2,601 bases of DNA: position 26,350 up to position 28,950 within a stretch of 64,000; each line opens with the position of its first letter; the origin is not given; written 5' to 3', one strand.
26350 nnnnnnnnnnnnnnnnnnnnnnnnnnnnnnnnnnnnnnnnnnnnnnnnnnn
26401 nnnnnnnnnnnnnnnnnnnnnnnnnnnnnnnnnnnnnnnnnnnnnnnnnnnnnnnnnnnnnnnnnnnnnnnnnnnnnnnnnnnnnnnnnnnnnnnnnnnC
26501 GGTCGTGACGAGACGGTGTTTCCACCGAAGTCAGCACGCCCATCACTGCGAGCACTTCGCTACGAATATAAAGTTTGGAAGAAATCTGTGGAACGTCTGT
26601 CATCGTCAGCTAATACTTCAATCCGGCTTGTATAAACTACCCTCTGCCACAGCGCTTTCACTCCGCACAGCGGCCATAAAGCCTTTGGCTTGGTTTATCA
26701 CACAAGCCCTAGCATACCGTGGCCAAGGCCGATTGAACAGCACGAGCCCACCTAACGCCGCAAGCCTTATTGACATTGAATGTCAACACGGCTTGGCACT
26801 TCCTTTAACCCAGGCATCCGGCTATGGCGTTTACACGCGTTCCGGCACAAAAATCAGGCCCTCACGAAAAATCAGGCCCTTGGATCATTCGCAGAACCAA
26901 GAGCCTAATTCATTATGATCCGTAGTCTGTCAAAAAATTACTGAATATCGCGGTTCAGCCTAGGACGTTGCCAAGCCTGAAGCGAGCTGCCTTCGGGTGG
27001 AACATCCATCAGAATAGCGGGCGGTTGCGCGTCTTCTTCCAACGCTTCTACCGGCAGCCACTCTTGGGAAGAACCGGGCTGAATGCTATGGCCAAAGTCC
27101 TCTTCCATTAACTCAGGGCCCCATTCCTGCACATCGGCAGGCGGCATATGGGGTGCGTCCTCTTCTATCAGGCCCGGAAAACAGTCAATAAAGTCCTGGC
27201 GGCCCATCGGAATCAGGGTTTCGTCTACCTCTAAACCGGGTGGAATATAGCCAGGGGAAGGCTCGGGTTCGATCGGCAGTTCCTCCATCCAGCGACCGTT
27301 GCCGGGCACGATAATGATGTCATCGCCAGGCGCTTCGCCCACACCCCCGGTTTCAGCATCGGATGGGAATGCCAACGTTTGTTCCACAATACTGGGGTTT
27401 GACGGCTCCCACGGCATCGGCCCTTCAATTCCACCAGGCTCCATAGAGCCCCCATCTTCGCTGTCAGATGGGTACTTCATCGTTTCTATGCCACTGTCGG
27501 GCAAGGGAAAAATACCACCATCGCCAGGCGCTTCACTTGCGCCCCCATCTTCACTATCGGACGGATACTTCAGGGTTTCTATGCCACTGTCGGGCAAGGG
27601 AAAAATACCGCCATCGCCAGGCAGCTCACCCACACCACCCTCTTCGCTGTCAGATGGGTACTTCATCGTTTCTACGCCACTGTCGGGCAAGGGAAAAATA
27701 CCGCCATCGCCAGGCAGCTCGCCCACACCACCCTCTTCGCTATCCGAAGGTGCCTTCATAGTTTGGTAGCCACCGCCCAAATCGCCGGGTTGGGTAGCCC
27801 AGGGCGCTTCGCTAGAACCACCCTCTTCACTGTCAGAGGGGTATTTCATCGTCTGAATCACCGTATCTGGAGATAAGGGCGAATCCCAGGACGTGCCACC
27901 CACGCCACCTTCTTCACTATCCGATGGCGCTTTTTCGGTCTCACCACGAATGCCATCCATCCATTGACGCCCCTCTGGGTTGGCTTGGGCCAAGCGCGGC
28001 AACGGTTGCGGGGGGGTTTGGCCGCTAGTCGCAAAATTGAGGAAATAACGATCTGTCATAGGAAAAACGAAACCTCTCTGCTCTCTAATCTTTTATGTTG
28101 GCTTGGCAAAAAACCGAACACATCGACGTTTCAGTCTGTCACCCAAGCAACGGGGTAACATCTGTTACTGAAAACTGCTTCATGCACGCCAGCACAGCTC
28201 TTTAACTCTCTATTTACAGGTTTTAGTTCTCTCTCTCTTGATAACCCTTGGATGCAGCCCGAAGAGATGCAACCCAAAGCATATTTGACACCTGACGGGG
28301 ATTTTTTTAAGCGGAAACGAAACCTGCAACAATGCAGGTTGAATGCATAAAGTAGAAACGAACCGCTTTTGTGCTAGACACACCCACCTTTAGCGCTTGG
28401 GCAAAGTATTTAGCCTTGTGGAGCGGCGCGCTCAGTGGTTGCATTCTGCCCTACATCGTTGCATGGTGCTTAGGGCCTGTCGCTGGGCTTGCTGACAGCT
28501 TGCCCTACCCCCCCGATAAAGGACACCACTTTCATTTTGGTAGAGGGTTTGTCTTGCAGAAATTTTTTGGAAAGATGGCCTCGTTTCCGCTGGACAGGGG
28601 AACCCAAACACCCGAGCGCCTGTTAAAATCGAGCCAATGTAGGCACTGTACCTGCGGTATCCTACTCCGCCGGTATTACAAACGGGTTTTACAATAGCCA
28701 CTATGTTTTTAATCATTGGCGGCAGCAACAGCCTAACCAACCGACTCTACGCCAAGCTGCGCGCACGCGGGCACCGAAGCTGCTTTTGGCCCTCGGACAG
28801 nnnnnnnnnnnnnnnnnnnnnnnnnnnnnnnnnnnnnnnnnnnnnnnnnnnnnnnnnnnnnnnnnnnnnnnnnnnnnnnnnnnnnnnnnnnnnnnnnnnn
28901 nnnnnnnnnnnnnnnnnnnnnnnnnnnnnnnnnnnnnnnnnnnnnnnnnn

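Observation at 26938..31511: Microviridin-like graspetide (omega-ester/amide RiPP) biosynthetic locus: multi-core precursor plus three ATP-grasp maturases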

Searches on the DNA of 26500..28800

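Call 91: search_rna_families(source=window, start=26500, end=28800, threshold=evalue, max_evalue=1)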
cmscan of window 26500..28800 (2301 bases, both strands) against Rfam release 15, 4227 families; matches with E-value up to 1: 0.
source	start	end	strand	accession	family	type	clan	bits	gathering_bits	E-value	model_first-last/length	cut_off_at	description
